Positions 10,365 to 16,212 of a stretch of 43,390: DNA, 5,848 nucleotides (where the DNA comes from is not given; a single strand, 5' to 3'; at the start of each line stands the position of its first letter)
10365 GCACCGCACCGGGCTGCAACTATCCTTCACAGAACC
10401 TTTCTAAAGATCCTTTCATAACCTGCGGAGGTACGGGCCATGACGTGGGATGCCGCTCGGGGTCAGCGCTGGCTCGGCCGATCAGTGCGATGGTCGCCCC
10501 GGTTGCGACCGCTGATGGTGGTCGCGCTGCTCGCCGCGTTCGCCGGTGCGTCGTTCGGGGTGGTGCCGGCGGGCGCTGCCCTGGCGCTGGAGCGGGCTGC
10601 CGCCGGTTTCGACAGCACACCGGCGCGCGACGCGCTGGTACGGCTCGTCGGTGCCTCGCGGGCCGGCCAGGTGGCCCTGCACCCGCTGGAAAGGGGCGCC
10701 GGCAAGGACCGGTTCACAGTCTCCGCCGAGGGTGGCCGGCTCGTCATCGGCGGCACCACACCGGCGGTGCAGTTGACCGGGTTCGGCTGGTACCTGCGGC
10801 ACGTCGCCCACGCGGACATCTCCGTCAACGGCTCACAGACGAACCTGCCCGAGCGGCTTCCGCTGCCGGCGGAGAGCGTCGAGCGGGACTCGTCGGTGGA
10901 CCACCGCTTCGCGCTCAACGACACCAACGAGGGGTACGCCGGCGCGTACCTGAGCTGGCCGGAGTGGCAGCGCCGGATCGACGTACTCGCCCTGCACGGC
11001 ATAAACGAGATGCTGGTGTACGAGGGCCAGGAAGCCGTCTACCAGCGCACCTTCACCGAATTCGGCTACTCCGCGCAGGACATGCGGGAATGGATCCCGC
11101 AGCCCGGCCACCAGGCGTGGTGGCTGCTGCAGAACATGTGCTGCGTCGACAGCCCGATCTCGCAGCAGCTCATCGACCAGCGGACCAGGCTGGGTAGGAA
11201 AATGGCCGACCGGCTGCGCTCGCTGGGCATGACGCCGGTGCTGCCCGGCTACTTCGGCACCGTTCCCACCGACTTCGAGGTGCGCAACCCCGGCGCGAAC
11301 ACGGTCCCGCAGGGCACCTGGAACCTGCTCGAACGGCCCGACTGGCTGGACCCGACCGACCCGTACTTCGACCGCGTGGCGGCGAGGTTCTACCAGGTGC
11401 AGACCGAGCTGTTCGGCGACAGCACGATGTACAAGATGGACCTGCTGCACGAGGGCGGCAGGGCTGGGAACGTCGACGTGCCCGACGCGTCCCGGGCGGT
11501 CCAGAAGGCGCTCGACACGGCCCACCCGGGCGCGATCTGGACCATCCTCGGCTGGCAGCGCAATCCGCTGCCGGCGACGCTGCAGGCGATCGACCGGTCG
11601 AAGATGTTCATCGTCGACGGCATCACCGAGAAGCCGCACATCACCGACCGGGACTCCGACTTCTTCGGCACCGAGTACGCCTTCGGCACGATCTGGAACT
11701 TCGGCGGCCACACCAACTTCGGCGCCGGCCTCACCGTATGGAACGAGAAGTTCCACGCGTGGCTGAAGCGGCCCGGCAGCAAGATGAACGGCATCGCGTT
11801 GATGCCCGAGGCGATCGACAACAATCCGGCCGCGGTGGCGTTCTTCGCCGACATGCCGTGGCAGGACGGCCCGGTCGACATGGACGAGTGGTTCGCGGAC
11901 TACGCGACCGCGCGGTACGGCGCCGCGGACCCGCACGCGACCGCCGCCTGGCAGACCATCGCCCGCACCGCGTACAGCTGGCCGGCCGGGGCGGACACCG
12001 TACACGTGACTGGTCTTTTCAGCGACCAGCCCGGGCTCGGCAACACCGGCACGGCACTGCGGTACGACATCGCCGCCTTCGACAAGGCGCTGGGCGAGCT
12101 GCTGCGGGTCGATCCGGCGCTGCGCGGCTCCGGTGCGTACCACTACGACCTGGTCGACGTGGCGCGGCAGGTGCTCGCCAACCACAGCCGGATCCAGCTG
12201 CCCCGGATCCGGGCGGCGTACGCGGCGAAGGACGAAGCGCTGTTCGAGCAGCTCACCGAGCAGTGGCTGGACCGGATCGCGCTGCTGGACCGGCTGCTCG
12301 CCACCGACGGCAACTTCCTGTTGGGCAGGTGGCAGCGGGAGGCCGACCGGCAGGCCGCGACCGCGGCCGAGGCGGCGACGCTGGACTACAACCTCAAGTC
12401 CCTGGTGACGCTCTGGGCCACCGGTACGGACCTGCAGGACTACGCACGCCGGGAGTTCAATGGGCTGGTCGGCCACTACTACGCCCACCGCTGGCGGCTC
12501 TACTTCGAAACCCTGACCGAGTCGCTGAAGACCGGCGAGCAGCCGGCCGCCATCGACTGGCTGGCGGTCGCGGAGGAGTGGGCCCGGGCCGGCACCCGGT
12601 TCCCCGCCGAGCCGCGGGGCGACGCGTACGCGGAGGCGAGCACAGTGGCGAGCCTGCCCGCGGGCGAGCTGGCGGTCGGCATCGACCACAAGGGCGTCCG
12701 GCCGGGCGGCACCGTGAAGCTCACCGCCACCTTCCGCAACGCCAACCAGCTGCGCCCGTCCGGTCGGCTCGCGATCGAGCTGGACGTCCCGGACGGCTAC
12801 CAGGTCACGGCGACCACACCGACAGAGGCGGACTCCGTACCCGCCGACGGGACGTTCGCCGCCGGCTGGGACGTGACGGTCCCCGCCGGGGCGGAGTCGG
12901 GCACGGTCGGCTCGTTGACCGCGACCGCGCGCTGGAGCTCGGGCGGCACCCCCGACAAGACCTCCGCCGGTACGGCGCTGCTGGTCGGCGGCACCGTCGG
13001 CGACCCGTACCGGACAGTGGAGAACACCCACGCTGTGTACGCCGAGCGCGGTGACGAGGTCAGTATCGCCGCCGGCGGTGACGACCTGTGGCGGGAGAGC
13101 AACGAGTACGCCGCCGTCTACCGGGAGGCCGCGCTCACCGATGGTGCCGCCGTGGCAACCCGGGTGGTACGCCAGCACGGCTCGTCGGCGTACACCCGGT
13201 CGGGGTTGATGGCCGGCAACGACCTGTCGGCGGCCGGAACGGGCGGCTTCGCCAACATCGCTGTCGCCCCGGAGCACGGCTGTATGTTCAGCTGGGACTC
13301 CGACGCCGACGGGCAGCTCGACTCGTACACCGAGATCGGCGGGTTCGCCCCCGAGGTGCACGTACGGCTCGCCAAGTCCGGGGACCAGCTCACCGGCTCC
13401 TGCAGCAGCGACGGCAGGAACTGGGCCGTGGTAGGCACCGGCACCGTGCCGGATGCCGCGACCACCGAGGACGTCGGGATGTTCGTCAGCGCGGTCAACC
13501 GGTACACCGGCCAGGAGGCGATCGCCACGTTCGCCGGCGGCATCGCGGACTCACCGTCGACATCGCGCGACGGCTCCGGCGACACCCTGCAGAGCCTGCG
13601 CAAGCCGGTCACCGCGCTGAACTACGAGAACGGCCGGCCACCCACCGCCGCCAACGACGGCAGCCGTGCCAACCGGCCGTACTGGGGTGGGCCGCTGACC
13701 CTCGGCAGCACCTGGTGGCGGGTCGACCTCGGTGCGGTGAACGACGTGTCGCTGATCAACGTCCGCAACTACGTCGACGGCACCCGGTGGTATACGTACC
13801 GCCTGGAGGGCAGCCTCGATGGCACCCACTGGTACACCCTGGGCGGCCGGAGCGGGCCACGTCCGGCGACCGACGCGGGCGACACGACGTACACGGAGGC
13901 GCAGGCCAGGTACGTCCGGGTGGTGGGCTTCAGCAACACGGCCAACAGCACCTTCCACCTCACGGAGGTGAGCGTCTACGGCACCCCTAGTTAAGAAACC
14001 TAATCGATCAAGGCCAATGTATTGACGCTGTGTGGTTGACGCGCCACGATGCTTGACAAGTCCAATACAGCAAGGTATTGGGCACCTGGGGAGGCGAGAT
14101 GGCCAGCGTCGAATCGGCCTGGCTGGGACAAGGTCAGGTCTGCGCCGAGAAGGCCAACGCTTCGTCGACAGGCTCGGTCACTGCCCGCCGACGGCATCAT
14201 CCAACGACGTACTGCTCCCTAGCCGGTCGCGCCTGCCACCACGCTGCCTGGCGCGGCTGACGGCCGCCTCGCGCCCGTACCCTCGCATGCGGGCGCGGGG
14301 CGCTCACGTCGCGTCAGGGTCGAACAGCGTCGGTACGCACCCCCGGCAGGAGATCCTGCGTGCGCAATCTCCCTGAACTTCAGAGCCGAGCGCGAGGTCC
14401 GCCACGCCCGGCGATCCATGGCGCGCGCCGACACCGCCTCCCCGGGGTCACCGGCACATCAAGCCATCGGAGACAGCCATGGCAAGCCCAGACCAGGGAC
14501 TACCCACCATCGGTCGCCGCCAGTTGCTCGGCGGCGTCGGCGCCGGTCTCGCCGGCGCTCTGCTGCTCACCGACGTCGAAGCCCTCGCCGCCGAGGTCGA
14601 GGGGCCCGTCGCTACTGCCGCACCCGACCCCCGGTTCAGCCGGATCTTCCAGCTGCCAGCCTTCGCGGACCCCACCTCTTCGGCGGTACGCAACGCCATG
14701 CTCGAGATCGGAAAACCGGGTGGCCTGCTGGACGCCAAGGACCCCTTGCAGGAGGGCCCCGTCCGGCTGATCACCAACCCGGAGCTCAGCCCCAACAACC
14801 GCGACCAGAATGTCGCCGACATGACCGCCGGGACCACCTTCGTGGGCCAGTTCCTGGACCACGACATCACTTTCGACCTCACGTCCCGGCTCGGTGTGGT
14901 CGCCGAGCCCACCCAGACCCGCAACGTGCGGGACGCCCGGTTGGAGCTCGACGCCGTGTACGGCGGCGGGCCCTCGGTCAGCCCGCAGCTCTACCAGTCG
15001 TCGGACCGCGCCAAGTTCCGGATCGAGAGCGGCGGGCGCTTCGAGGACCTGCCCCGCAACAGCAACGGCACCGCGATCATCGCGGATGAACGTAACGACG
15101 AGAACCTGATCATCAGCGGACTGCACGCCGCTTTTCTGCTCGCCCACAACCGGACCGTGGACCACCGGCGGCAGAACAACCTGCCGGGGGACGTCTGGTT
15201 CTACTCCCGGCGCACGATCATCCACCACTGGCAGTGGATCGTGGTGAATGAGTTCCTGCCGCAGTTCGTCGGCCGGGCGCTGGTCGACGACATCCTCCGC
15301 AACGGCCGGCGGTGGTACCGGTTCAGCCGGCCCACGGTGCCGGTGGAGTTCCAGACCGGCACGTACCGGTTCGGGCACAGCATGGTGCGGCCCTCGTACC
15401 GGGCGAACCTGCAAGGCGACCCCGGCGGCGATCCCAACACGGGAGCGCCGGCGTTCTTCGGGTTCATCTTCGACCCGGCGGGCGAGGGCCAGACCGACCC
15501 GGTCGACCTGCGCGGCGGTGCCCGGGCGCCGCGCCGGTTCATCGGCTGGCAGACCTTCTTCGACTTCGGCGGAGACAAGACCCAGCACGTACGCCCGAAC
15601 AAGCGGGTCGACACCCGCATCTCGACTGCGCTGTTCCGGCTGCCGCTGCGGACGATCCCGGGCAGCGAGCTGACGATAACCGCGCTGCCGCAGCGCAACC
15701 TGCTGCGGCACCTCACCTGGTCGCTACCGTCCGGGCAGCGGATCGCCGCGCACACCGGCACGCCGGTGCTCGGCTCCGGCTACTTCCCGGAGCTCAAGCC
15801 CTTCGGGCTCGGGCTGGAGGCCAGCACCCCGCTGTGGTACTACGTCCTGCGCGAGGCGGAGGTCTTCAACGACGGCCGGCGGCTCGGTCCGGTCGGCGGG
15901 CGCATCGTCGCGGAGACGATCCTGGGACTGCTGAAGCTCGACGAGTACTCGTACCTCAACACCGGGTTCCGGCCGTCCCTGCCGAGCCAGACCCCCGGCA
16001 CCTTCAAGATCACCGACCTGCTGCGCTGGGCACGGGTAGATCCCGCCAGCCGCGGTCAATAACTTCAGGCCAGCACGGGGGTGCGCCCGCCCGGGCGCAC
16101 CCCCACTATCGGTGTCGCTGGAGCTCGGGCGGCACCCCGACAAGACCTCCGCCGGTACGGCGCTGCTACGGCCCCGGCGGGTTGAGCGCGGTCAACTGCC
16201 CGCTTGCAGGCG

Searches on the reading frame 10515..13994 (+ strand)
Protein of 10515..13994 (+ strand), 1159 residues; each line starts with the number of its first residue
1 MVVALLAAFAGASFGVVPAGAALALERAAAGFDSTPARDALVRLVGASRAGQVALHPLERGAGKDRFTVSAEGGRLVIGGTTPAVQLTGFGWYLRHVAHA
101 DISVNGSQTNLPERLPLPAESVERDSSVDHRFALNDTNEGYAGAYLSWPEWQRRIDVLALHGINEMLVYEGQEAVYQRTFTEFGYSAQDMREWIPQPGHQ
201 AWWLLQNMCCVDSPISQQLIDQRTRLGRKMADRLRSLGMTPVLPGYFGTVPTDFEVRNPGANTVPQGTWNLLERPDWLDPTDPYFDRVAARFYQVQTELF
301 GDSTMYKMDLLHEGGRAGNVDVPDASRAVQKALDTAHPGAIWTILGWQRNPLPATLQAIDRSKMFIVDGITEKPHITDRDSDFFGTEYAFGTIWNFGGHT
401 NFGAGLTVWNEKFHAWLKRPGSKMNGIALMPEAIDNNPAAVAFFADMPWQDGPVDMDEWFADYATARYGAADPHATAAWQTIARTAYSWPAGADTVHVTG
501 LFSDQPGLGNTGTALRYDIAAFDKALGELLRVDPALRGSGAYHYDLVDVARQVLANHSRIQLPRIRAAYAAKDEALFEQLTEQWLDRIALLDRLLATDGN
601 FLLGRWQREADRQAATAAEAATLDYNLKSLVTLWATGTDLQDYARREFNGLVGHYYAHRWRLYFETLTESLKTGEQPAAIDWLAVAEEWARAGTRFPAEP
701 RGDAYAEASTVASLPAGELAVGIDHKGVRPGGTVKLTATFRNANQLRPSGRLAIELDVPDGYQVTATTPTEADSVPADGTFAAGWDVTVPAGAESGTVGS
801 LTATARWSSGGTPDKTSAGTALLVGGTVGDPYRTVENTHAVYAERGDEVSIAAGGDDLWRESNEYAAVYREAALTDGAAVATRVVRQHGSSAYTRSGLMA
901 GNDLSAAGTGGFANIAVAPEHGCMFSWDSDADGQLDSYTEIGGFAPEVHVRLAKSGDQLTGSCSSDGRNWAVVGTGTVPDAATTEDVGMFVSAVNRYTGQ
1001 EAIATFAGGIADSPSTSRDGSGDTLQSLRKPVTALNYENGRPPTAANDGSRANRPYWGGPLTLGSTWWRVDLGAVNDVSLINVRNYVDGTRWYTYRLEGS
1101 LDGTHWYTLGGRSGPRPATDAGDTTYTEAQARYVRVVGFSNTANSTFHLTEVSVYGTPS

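Call 9: search_protein_families(library=pfam, proteins=[window:10515-13994:+], max_evalue=0.001)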
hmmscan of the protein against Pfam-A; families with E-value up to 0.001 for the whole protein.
window:10515-13994:+ (1159 aa): 6 families
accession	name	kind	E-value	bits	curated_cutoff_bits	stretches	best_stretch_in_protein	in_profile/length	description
PF05089.18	NAGLU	-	5.5e-100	335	25.5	1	131-450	1-335/336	Alpha-N-acetylglucosaminidase (NAGLU) tim-barrel domain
PF12972.12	NAGLU_C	-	5.9e-65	220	25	1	459-711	1-265/268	Alpha-N-acetylglucosaminidase (NAGLU) C-terminal domain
PF12971.12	NAGLU_N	-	1.2e-17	63.9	28.3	1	36-116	2-81/82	Alpha-N-acetylglucosaminidase (NAGLU) N-terminal domain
PF22633.2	F5_F8_type_C_2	-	6.9e-13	49.5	27.8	1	1046-1136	2-91/91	NedA-like, galactose-binding domain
PF00754.31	F5_F8_type_C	-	9.8e-12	45.6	28.2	1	1036-1145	6-120/127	F5/8 type C domain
PF10633.15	NPCBM_assoc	-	1.6e-10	41.5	24.4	1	729-808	2-78/78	NPCBM-associated, NEW3 domain of alpha-galactosidase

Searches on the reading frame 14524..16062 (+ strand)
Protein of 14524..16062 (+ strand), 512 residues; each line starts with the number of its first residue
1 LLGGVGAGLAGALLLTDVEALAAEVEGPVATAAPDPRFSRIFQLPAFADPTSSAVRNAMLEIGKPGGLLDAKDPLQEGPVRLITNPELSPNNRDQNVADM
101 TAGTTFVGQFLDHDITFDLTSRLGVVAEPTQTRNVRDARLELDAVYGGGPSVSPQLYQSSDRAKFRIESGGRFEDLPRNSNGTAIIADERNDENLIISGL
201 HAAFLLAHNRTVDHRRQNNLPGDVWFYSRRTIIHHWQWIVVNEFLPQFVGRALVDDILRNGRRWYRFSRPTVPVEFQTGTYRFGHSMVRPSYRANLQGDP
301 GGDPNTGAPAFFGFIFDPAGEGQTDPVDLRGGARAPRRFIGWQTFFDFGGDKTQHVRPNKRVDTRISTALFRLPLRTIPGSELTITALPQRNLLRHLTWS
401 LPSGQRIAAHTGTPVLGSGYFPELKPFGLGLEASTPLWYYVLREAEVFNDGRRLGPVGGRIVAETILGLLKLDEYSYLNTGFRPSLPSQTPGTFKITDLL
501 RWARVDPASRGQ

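Call 9: search_protein_families(library=pfam, proteins=[window:14524-16062:+], max_evalue=0.001)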
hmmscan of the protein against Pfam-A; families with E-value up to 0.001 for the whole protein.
window:14524-16062:+ (512 aa): 1 family
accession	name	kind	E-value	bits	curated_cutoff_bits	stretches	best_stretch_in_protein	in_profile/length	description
PF03098.20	An_peroxidase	-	5.4e-17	62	25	1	129-293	143-325/530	Animal haem peroxidase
